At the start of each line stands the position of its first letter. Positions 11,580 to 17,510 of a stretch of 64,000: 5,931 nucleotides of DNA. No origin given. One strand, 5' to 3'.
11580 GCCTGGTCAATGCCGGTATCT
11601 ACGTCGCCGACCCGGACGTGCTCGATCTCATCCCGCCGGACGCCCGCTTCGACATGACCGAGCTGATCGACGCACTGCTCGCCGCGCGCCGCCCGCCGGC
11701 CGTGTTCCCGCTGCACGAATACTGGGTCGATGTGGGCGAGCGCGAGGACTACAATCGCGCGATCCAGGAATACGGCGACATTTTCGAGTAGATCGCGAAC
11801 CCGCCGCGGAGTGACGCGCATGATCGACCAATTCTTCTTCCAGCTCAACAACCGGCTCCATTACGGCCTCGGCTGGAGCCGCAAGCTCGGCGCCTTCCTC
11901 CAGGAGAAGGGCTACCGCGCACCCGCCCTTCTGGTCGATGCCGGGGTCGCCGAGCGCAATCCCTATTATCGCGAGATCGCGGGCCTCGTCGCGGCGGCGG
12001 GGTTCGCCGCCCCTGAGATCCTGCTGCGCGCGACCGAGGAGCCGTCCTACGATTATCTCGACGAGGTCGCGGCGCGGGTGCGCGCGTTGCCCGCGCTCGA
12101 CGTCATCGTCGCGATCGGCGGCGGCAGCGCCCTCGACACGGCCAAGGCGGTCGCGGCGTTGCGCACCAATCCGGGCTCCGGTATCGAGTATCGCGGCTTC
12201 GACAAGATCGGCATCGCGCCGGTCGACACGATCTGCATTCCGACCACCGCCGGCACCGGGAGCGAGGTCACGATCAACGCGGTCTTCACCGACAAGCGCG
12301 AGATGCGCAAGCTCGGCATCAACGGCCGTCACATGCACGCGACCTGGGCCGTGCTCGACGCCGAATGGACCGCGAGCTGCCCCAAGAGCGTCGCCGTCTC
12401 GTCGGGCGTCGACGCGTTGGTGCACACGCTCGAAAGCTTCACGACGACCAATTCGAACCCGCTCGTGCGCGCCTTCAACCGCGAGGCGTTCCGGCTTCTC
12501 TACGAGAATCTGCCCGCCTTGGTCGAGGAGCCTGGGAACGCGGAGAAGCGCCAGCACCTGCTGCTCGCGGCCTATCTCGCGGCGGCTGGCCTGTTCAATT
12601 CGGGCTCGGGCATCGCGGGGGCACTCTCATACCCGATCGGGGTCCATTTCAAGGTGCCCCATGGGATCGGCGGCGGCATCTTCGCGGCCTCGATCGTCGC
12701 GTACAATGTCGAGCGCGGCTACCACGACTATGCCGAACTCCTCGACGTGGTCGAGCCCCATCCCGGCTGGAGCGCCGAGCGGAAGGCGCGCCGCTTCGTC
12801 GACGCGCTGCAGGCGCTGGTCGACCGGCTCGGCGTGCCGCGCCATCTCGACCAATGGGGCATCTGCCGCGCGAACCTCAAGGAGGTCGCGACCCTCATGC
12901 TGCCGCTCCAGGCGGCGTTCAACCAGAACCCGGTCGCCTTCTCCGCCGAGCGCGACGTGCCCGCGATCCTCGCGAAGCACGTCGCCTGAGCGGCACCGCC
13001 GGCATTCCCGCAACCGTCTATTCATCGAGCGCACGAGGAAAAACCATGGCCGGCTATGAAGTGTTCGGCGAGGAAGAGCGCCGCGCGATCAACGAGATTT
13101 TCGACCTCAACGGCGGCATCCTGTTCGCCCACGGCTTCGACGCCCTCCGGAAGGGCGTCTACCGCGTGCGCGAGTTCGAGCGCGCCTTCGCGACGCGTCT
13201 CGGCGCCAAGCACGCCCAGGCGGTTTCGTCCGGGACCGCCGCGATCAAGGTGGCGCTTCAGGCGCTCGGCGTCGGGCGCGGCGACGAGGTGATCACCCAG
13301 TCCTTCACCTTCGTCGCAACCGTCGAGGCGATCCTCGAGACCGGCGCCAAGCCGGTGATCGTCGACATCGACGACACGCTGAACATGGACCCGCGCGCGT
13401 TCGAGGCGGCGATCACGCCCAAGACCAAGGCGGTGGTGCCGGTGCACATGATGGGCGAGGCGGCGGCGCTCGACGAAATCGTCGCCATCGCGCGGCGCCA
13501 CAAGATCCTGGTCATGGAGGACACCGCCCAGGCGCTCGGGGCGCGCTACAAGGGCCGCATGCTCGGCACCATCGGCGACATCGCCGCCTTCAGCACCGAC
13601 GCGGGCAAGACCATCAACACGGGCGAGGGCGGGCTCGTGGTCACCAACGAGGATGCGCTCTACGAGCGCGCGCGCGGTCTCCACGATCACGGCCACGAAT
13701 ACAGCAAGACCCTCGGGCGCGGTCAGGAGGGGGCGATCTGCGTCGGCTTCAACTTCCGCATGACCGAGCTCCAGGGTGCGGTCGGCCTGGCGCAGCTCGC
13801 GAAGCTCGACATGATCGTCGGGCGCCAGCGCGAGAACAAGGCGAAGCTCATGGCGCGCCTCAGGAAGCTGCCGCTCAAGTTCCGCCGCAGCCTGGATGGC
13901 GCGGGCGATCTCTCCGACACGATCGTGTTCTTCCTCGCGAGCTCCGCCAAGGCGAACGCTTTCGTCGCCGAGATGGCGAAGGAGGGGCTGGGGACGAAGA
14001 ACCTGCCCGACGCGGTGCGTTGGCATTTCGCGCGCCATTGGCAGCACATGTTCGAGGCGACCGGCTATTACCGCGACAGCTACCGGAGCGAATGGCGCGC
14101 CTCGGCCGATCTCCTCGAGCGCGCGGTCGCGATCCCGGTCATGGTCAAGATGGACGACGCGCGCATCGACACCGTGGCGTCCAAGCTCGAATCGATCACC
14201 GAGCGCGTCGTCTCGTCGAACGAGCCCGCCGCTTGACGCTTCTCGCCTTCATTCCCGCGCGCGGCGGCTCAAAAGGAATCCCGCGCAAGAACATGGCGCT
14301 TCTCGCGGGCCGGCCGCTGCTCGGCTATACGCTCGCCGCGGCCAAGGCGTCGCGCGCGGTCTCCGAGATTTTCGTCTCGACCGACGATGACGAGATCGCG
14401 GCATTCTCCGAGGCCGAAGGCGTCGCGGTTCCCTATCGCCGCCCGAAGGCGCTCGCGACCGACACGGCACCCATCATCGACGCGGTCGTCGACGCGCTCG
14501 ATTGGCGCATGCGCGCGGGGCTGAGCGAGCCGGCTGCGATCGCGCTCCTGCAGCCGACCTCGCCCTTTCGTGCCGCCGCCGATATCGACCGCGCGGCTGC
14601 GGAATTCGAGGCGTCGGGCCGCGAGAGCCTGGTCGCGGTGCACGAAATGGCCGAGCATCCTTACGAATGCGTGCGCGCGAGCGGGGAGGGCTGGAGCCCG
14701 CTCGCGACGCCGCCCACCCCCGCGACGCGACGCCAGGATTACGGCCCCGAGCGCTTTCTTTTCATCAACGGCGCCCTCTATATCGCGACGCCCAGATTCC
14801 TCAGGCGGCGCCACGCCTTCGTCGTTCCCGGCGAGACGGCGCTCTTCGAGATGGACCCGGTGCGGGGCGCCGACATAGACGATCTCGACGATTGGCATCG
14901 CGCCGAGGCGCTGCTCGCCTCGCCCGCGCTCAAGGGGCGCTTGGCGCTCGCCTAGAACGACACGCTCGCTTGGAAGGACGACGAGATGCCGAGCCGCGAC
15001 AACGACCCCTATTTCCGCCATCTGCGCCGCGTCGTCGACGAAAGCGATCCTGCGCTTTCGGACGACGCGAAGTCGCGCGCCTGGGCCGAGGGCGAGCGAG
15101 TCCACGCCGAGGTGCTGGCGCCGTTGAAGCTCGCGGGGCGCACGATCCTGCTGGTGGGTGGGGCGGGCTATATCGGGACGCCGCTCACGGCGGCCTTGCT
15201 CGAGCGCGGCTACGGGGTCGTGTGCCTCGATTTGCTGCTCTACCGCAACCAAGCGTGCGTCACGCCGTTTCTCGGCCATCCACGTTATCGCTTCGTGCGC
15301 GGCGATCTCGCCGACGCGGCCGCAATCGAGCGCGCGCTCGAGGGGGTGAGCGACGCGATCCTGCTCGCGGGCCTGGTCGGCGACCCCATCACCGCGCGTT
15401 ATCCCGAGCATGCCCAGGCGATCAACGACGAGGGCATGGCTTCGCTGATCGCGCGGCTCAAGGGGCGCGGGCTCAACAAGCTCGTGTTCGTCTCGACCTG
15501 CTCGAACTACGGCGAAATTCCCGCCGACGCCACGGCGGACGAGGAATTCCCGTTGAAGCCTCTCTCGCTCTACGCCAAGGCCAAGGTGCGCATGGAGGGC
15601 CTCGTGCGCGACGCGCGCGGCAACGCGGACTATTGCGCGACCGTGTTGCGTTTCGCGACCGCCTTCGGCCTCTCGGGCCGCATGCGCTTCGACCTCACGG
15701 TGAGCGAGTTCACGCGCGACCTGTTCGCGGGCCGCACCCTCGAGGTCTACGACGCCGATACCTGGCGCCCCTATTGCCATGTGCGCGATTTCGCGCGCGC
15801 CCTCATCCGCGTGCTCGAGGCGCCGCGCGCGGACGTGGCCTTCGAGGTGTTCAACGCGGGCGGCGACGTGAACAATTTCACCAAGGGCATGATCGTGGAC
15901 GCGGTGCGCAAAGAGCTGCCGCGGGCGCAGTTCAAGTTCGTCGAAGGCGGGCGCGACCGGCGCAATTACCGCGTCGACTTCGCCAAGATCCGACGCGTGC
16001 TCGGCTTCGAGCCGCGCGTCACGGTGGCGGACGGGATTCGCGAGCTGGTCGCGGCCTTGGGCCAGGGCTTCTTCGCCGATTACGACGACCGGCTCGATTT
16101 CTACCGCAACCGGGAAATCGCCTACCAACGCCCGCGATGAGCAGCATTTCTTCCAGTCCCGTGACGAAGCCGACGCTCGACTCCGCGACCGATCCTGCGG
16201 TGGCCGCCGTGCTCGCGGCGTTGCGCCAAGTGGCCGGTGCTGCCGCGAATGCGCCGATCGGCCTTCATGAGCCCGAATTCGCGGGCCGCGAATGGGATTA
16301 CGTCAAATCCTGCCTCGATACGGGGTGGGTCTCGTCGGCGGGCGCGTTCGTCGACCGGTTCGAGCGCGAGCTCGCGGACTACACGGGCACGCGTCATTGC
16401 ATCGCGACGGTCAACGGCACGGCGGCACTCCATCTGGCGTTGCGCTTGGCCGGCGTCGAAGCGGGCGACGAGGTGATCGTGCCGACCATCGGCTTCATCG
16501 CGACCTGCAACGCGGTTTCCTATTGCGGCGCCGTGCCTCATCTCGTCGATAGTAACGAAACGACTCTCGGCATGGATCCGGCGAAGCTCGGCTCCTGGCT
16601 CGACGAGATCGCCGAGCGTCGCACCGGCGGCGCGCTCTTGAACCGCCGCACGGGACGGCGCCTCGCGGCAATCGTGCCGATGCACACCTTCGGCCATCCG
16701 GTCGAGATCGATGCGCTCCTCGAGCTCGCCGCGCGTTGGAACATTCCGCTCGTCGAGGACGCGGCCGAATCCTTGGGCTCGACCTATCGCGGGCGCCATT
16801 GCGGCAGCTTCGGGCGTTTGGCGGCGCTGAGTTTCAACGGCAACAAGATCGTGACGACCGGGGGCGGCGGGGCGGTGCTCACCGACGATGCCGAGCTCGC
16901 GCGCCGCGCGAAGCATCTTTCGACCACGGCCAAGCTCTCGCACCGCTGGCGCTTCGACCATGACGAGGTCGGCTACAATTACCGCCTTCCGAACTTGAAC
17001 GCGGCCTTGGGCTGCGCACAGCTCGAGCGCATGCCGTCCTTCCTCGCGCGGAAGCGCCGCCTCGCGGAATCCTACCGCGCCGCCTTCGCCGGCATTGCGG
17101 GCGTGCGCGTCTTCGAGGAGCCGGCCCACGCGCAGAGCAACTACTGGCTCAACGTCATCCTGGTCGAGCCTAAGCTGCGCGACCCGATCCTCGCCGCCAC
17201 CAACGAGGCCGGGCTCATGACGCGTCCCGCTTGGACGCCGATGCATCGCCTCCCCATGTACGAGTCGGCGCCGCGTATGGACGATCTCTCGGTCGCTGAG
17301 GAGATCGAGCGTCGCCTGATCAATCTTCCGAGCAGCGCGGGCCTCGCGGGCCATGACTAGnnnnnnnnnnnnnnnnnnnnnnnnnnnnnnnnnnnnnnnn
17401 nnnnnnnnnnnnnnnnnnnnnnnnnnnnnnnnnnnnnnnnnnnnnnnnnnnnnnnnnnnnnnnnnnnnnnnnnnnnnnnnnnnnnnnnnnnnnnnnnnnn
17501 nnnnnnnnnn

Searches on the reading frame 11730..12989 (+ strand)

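Call 12: search_protein_families(library=pfam, proteins=[window:11730-12989:+], max_evalue=0.0001)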
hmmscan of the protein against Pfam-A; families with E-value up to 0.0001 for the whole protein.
window:11730-12989:+ (419 aa): 3 families
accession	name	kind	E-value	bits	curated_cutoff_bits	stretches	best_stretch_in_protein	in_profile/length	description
PF00465.25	Fe-ADH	-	2.2e-33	115.7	31.3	1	41-210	2-167/168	Iron-containing alcohol dehydrogenase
PF25137.1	ADH_Fe_C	-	6.1e-33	114.6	27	1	223-416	2-192/194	Fe-containing alcohol dehydrogenase family, C-terminal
PF13685.12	Fe-ADH_2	-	5.6e-08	33.3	28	1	49-145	6-97/149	Iron-containing alcohol dehydrogenase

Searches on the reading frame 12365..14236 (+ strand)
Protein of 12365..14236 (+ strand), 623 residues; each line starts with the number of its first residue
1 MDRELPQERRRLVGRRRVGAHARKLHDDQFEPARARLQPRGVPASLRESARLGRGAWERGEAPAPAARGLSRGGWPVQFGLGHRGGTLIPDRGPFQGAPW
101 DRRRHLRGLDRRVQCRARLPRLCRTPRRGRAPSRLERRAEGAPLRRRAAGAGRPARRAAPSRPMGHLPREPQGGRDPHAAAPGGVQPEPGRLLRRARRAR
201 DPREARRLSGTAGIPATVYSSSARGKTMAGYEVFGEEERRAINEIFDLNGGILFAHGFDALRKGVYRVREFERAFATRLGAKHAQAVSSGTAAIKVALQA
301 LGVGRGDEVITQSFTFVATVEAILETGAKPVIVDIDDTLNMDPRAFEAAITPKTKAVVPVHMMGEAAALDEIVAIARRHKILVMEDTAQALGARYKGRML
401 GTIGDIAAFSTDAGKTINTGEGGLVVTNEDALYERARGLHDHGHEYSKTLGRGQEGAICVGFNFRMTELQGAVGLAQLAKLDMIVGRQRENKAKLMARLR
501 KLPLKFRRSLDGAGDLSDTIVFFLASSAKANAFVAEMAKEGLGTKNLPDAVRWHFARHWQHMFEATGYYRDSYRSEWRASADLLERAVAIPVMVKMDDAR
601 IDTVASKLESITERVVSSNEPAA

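Call 12: search_protein_families(library=pfam, proteins=[window:12365-14236:+], max_evalue=0.0001)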
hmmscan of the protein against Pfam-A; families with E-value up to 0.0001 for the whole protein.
window:12365-14236:+ (623 aa): 5 families
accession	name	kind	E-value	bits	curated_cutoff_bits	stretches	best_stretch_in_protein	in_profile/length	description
PF01041.23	DegT_DnrJ_EryC1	-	6.4e-94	315.6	19.8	1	267-608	25-359/360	DegT/DnrJ/EryC1/StrS aminotransferase family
PF01053.26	Cys_Met_Meta_PP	-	9.5e-11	41.3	27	1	257-434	43-220/381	Cys/Met metabolism PLP-dependent enzyme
PF00155.27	Aminotran_1_2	-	1.1e-08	35.1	19.7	1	269-388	45-187/361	Aminotransferase class I and II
PF00266.25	Aminotran_5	-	1.3e-08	34.6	21.5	1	287-393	67-182/371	Aminotransferase class-V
PF01212.27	Beta_elim_lyase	-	3e-08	33.8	27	1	267-505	33-271/288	Beta-eliminating lyase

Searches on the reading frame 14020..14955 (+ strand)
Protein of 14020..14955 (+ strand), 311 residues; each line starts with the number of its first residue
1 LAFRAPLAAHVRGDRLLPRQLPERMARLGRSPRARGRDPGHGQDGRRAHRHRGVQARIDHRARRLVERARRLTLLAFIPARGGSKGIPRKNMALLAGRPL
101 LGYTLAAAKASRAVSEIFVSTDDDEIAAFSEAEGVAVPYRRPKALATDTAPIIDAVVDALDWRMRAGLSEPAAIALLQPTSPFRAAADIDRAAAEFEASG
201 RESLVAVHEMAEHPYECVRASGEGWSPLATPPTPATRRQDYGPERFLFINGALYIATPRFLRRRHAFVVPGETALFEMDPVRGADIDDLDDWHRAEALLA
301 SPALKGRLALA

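Call 12: search_protein_families(library=pfam, proteins=[window:14020-14955:+], max_evalue=0.0001)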
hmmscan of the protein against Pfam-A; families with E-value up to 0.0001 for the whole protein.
window:14020-14955:+ (311 aa): 1 family
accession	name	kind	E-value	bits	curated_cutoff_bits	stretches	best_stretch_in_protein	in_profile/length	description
PF02348.25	CTP_transf_3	-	1.1e-18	68.2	22.6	1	76-213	2-131/217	Cytidylyltransferase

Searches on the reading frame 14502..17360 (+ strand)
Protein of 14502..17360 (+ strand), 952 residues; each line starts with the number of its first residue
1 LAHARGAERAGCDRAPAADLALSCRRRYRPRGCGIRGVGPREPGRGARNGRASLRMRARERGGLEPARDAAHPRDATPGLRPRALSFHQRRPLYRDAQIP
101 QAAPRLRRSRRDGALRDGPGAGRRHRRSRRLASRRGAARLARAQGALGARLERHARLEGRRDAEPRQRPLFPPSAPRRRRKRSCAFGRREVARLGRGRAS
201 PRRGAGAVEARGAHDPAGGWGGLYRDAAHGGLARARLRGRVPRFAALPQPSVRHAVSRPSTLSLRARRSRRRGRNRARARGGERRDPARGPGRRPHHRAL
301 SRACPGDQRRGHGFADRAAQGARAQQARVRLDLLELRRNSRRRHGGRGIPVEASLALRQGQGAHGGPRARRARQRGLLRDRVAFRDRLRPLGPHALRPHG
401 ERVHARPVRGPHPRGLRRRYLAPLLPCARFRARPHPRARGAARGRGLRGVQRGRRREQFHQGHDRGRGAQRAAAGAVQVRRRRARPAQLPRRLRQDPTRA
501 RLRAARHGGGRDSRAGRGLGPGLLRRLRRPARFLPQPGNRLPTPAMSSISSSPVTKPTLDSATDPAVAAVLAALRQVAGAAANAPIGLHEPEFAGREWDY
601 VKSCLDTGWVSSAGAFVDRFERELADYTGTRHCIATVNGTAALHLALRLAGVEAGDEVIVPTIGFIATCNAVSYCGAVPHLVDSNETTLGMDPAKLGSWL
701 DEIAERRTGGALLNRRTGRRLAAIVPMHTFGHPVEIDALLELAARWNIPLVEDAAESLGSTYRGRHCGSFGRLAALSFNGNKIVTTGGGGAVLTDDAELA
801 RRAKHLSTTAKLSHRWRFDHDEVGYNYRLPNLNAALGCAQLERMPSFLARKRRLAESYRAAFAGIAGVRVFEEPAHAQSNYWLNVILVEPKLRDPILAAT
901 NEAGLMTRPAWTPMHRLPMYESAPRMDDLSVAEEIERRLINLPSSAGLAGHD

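Call 12: search_protein_families(library=pfam, proteins=[window:14502-17360:+], max_evalue=0.0001)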
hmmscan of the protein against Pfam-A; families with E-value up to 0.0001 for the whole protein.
window:14502-17360:+ (952 aa): 1 family
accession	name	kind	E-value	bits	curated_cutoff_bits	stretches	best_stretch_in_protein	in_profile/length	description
PF01041.23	DegT_DnrJ_EryC1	-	1.4e-95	321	19.8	1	596-950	6-349/360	DegT/DnrJ/EryC1/StrS aminotransferase family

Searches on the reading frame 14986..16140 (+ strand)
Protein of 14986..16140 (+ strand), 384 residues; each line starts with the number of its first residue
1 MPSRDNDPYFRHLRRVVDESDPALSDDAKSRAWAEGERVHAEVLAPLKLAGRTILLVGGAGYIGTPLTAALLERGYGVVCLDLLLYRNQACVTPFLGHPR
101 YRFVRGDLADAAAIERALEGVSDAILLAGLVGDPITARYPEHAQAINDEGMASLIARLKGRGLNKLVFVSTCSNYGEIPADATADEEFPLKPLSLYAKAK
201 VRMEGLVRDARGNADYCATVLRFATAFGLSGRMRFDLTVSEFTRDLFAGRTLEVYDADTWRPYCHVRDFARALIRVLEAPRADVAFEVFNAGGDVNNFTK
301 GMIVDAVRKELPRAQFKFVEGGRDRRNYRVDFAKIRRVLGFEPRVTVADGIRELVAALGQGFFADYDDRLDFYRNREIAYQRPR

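Call 12: search_protein_families(library=pfam, proteins=[window:14986-16140:+], max_evalue=0.0001)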
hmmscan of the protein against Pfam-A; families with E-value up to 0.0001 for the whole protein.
window:14986-16140:+ (384 aa): 5 families
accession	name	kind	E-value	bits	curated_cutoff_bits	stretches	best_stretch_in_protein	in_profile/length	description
PF01370.27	Epimerase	-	3.1e-36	125.4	20.9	1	54-292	1-240/240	NAD dependent epimerase/dehydratase family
PF16363.11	GDP_Man_Dehyd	-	1.4e-24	87.7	27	1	55-353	1-331/332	GDP-mannose 4,6 dehydratase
PF13460.12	NAD_binding_10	-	7e-12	46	27.2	1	58-216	1-138/184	NAD(P)H-binding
PF04321.23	RmlD_sub_bind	-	2.2e-11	43.8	27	1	53-292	2-213/287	RmlD substrate binding domain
PF01073.25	3Beta_HSD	-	1e-10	41.5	22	1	56-229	2-184/280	3-beta hydroxysteroid dehydrogenase/isomerase family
